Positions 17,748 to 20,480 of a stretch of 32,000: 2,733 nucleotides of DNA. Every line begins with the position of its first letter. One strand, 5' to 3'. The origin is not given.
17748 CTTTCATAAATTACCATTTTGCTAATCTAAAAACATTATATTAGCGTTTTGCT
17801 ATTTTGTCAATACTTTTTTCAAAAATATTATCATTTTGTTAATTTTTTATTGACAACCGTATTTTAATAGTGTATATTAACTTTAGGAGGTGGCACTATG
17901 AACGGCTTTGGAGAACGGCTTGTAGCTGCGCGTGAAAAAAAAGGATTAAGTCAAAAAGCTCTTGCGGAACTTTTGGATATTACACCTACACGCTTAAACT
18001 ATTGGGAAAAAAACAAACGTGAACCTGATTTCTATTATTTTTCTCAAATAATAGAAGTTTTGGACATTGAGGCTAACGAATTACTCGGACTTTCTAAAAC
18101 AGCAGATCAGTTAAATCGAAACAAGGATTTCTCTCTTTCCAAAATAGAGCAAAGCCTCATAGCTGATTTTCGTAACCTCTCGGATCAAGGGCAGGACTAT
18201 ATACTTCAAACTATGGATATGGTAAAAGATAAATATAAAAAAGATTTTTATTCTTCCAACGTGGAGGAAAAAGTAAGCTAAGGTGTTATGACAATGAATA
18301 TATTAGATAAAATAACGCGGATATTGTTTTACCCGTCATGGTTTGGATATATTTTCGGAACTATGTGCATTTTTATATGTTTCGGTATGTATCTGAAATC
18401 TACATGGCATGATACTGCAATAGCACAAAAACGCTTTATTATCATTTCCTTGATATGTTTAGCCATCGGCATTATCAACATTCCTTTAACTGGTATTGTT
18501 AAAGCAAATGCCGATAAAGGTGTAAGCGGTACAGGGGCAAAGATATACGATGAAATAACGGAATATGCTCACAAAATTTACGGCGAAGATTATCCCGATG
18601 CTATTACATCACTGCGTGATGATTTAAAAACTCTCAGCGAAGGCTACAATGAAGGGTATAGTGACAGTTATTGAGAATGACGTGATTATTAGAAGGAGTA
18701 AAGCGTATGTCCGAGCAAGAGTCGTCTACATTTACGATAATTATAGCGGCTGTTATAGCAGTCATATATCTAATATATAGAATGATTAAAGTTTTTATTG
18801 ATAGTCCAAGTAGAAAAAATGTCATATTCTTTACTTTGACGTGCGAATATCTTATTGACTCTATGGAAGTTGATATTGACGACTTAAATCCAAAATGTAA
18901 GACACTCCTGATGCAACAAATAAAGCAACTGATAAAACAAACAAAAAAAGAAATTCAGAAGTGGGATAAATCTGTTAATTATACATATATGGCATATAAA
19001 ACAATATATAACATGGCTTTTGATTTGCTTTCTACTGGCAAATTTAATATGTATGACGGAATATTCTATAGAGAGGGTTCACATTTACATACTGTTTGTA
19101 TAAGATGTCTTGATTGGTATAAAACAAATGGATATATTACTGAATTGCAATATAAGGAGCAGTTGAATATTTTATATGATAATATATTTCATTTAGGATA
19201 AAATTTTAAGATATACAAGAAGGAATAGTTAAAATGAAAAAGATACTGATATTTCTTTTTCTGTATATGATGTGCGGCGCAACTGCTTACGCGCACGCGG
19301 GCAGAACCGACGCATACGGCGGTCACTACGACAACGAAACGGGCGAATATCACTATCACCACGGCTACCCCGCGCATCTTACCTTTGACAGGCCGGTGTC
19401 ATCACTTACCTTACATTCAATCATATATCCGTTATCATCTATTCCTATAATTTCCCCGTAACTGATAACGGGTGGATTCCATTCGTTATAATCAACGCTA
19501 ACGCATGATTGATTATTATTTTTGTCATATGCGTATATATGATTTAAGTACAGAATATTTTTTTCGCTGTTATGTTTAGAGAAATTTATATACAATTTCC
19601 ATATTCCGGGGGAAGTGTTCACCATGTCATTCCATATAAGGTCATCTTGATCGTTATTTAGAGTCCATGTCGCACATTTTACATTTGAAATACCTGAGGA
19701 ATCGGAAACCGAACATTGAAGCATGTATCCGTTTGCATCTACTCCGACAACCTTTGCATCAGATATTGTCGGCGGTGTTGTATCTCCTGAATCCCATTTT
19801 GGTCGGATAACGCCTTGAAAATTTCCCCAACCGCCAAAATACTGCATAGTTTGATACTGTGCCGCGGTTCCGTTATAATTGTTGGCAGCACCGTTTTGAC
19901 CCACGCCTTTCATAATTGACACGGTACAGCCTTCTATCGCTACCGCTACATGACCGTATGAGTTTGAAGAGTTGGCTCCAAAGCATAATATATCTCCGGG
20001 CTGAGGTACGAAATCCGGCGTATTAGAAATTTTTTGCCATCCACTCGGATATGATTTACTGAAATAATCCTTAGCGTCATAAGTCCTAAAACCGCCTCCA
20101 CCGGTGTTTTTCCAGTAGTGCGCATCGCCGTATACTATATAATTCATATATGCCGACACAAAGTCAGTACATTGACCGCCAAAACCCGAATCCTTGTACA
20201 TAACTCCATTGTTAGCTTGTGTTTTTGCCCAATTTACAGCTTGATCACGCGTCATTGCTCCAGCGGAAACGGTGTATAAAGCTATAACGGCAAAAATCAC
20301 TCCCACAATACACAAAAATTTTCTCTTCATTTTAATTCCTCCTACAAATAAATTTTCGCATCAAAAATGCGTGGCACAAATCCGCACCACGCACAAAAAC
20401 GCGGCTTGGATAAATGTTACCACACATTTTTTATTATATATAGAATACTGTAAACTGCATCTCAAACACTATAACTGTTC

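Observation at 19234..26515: Two unrelated genes are reciprocally split by a ~6.7 kb inversion that carries the integrase, tRNA-Arg, metA and sigK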

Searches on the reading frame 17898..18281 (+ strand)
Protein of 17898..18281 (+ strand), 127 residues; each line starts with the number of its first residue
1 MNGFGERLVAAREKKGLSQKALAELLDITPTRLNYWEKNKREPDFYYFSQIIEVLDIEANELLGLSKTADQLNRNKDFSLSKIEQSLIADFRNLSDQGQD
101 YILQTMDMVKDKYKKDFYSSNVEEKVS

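Call 9: search_protein_families(library=pfam, max_evalue=0.01, proteins=[window:17898-18281:+])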
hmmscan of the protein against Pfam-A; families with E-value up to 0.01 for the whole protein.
window:17898-18281:+ (127 aa): 4 families
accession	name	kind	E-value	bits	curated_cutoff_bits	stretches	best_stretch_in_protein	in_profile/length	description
PF01381.28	HTH_3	-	2.7e-13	50.2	23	1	10-62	3-55/55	Helix-turn-helix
PF12844.13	HTH_19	-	7.3e-12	45.5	30.2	1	5-63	1-59/64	Helix-turn-helix domain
PF13560.12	HTH_31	-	1.6e-06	28.8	27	1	4-56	2-55/64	Helix-turn-helix domain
PF13413.12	HTH_25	-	0.0077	16.5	24.6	0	7-34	1-28/62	Helix-turn-helix domain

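Call 38: search_protein_families(library=phrogs, max_evalue=0.001, proteins=[window:17898-18281:+])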
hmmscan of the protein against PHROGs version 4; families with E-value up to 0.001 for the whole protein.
window:17898-18281:+ (127 aa): 17 families
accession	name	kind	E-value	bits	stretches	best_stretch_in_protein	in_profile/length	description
phrog_8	-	transcription regulation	1e-13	52.5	1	1-100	74-150/346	transcriptional regulator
phrog_2967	-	transcription regulation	6.9e-13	49.6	1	2-122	9-121/225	transcriptional regulator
phrog_3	-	transcription regulation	1.9e-12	48.7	1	1-91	86-181/430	transcriptional repressor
phrog_1373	-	transcription regulation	3.7e-11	44.3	1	5-75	65-135/166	transcriptional regulator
phrog_2439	-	transcription regulation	3.3e-09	37.1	1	5-67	9-71/367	transcriptional regulator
phrog_4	-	transcription regulation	1.5e-08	35.1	1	2-69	135-198/400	transcriptional repressor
phrog_2328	-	transcription regulation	2.7e-07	31.4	1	4-59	16-71/128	transcriptional repressor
phrog_2104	-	unknown function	9.5e-07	30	1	6-44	42-80/103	-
phrog_5823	-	transcription regulation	2e-06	28.2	1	4-87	7-91/404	transcriptional regulator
phrog_4836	-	transcription regulation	2.4e-05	25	1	4-71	76-143/194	CII-like regulator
phrog_4739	-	unknown function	0.00027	21.6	1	6-77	70-141/167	-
phrog_147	-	transcription regulation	0.00039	21.8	1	3-52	4-54/100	transcriptional regulator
phrog_1728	-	transcription regulation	0.00044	20.3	0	10-58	10-58/380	transcriptional regulator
phrog_7241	-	transcription regulation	0.00053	21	1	8-63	66-121/122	transcriptional regulator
phrog_38027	-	transcription regulation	0.00067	20.7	1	6-77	71-142/143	transcriptional repressor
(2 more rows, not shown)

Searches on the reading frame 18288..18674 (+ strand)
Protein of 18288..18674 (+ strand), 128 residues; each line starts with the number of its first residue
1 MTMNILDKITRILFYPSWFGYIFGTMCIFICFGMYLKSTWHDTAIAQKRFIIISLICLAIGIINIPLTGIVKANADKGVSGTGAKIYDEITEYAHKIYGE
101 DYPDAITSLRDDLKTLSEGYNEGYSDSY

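Call 9: search_protein_families(library=pfam, max_evalue=0.01, proteins=[window:18288-18674:+])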
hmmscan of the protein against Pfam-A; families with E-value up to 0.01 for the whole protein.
window:18288-18674:+ (128 aa): 1 family
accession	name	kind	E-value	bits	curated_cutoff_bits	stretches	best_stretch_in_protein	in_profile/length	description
PF01757.29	Acyl_transf_3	-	0.0052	16.3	31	1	16-72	176-233/326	Acyltransferase domain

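Call 38: search_protein_families(library=phrogs, max_evalue=0.001, proteins=[window:18288-18674:+])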
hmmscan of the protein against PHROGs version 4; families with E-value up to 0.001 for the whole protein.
window:18288-18674:+ (128 aa): 0 families

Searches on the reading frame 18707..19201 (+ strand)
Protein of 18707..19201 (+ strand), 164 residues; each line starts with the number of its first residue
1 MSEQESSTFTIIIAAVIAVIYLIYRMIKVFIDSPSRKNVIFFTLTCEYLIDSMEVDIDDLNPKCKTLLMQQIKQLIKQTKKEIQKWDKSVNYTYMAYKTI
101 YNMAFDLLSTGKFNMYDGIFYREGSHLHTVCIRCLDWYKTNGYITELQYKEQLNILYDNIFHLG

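Call 9: search_protein_families(library=pfam, max_evalue=0.01, proteins=[window:18707-19201:+])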
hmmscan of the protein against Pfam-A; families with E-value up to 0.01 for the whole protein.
window:18707-19201:+ (164 aa): 1 family
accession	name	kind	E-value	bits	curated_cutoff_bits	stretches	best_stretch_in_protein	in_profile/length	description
PF03999.17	MAP65_ASE1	-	0.0076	15.5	26.9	1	63-94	273-304/477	Microtubule associated protein (MAP65/ASE1 family)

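Call 38: search_protein_families(library=phrogs, max_evalue=0.001, proteins=[window:18707-19201:+])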
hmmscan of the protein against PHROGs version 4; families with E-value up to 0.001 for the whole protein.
window:18707-19201:+ (164 aa): 0 families

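Call 43: find_encoding_contigs(protein=window:18707-19201:+, flank=8000, max_places=10)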
Protein window:18707-19201:+ (164 aa): 8 contigs read that carry it; 6 places shown.
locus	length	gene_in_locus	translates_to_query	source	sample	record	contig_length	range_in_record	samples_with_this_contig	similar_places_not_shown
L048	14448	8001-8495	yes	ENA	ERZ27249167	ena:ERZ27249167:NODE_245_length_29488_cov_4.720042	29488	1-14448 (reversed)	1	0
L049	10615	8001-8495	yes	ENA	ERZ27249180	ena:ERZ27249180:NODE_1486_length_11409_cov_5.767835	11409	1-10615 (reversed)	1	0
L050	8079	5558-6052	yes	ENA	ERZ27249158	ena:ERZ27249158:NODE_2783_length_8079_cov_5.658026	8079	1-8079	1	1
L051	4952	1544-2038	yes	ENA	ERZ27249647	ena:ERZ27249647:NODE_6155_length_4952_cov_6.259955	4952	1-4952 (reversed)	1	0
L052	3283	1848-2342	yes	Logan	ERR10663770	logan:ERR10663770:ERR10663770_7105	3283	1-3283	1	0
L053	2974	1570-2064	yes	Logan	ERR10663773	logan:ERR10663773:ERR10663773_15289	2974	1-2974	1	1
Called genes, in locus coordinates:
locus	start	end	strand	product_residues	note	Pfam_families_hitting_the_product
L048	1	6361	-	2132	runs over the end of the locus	PF18812:PBECR3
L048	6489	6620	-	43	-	PF20432:Xre-like-HTH (faint)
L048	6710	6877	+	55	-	-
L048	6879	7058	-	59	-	-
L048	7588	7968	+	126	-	-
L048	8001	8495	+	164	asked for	-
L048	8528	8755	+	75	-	-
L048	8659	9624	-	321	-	PF05257:CHAP, PF24893:DUF7743 (weak), PF08481:GBS_Bsp-like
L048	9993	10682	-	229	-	PF04542:Sigma70_r2, PF04545:Sigma70_r4, PF01381:HTH_3 (weak)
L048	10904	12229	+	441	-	-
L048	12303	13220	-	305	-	PF04204:HTS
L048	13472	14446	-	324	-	?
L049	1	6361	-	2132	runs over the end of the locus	PF18812:PBECR3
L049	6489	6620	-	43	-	PF20432:Xre-like-HTH (faint)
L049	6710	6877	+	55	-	-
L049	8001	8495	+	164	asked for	-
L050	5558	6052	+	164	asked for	-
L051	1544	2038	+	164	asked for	-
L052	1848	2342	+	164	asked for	-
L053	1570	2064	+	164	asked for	-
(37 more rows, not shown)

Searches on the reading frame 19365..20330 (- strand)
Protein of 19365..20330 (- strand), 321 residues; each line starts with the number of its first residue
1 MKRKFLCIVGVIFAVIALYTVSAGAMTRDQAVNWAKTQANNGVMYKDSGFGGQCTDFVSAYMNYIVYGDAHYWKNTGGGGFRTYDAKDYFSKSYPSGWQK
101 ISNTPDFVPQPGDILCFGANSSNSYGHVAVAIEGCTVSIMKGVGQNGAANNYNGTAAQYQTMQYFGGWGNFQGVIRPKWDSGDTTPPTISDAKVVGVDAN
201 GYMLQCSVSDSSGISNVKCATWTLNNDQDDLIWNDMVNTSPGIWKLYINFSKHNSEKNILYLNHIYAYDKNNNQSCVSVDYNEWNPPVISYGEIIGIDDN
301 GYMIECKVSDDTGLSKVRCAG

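Call 16: find_encoding_contigs(protein=window:19365-20330:-, flank=10000, max_places=10)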
Protein window:19365-20330:- (321 aa): 5 contigs read that carry it; 4 places shown.
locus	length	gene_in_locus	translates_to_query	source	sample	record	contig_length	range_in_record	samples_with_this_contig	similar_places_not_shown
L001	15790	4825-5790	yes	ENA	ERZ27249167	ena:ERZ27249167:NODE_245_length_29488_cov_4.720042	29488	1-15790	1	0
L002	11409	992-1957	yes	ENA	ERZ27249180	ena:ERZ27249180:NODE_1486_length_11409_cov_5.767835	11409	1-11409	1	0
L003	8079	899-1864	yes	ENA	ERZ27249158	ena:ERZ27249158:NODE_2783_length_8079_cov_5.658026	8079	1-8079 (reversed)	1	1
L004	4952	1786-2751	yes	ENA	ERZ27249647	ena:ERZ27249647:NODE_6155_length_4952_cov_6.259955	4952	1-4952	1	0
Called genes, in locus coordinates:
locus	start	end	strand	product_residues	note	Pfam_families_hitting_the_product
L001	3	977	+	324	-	?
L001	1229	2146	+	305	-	PF04204:HTS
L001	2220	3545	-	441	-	-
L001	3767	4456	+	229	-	PF04542:Sigma70_r2, PF04545:Sigma70_r4, PF01381:HTH_3 (weak)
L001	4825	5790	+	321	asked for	PF05257:CHAP, PF24893:DUF7743 (weak), PF08481:GBS_Bsp-like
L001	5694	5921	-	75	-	-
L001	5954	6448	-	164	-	-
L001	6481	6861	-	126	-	-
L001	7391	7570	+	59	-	-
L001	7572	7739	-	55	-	-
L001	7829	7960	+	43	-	PF20432:Xre-like-HTH (faint)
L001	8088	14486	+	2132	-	PF18812:PBECR3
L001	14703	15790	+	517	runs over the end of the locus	PF00474:SSF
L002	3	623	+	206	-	?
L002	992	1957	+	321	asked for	PF05257:CHAP, PF24893:DUF7743 (weak), PF08481:GBS_Bsp-like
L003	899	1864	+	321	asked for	PF05257:CHAP, PF24893:DUF7743 (weak), PF08481:GBS_Bsp-like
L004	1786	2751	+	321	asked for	PF05257:CHAP, PF24893:DUF7743 (weak), PF08481:GBS_Bsp-like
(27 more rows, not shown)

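Call 19: list_cluster_members(proteins=[P0001, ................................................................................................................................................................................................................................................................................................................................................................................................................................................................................, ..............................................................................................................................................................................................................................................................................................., window:19365-20330:-, window:24178-25338:-, window:26033-26515:+, window:25354-25845:-, window:19234-19461:+])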
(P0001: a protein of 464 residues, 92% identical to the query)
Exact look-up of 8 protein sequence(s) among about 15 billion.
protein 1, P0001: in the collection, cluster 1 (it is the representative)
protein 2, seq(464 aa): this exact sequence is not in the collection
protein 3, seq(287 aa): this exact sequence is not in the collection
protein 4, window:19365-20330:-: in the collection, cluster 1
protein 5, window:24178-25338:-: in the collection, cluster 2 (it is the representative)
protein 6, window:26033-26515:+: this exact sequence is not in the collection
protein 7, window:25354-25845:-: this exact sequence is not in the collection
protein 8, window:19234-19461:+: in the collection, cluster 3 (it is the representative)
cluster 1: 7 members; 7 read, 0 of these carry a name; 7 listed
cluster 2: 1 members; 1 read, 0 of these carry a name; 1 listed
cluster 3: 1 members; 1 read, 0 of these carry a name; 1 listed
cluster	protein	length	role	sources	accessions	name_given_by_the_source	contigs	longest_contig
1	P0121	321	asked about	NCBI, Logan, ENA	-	-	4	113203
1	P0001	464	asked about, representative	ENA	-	-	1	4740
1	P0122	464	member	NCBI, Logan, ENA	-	-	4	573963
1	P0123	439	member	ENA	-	-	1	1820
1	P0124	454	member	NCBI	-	-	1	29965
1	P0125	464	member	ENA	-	-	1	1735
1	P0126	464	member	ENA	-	-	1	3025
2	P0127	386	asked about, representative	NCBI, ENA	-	-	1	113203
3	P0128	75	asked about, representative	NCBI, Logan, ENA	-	-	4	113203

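Call 20: find_encoding_contigs(protein=P0122, flank=10000, max_places=6)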
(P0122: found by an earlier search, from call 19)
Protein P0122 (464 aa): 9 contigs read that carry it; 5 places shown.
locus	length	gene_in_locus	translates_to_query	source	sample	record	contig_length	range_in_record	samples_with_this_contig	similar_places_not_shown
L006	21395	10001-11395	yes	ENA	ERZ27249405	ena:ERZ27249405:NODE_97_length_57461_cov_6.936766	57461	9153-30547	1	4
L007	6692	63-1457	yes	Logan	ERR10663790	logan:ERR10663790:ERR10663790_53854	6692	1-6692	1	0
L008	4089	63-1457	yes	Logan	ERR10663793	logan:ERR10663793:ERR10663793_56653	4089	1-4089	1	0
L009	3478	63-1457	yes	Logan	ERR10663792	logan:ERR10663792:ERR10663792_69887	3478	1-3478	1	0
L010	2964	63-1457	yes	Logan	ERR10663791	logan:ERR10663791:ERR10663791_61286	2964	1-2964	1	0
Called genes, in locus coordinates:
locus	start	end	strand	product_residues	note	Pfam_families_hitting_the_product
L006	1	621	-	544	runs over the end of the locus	PF00501:AMP-binding, PF13193:AMP-binding_C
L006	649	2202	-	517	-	PF00474:SSF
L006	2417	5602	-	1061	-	-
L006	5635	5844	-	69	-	PF12441:CopG_antitoxin (weak), PF14384:BrnA_antitoxin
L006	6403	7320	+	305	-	PF04204:HTS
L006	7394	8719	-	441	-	PF13240:Zn_Ribbon_1 (weak), PF09716:ETRAMP (weak), PF13308:YARHG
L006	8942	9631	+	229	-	PF04542:Sigma70_r2, PF04545:Sigma70_r4, PF01381:HTH_3 (weak)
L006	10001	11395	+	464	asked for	PF05257:CHAP, PF24893:DUF7743 (weak), PF08481:GBS_Bsp-like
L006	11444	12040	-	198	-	PF21176:RecR_HhH, PF02132:RecR_ZnF, PF01751:Toprim, PF13662:Toprim_4, PF21175:RecR_C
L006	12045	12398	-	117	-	PF02575:YbaB_DNA_bd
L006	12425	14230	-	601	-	PF13177:DNA_pol3_delta2, PF00004:AAA, PF13401:AAA_22 (weak), PF22608:DNAX_ATPase_lid, PF12169:DNA_pol3_gamma3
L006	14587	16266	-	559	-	-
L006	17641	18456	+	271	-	PF12849:PBP_like_2, PF13531:SBP_bac_11, PF03466:LysR_substrate (faint), PF12727:PBP_like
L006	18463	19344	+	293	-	PF00528:BPD_transp_1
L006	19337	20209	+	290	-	PF00528:BPD_transp_1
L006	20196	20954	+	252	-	PF00005:ABC_tran, PF02463:SMC_N (weak), PF13304:AAA_21 (faint)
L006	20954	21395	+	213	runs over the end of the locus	PF01895:PhoU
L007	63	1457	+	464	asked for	PF05257:CHAP, PF24893:DUF7743 (weak), PF08481:GBS_Bsp-like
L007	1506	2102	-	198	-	PF21176:RecR_HhH, PF02132:RecR_ZnF, PF01751:Toprim, PF13662:Toprim_4, PF21175:RecR_C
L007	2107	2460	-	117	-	PF02575:YbaB_DNA_bd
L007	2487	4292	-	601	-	PF13177:DNA_pol3_delta2, PF00004:AAA, PF13401:AAA_22 (weak), PF22608:DNAX_ATPase_lid, PF12169:DNA_pol3_gamma3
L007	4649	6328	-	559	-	-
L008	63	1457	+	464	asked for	PF05257:CHAP, PF24893:DUF7743 (weak), PF08481:GBS_Bsp-like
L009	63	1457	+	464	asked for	PF05257:CHAP, PF24893:DUF7743 (weak), PF08481:GBS_Bsp-like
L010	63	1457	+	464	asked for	PF05257:CHAP, PF24893:DUF7743 (weak), PF08481:GBS_Bsp-like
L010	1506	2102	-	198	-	PF21176:RecR_HhH, PF02132:RecR_ZnF, PF01751:Toprim, PF13662:Toprim_4, PF21175:RecR_C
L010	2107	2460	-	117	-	PF02575:YbaB_DNA_bd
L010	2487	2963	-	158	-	?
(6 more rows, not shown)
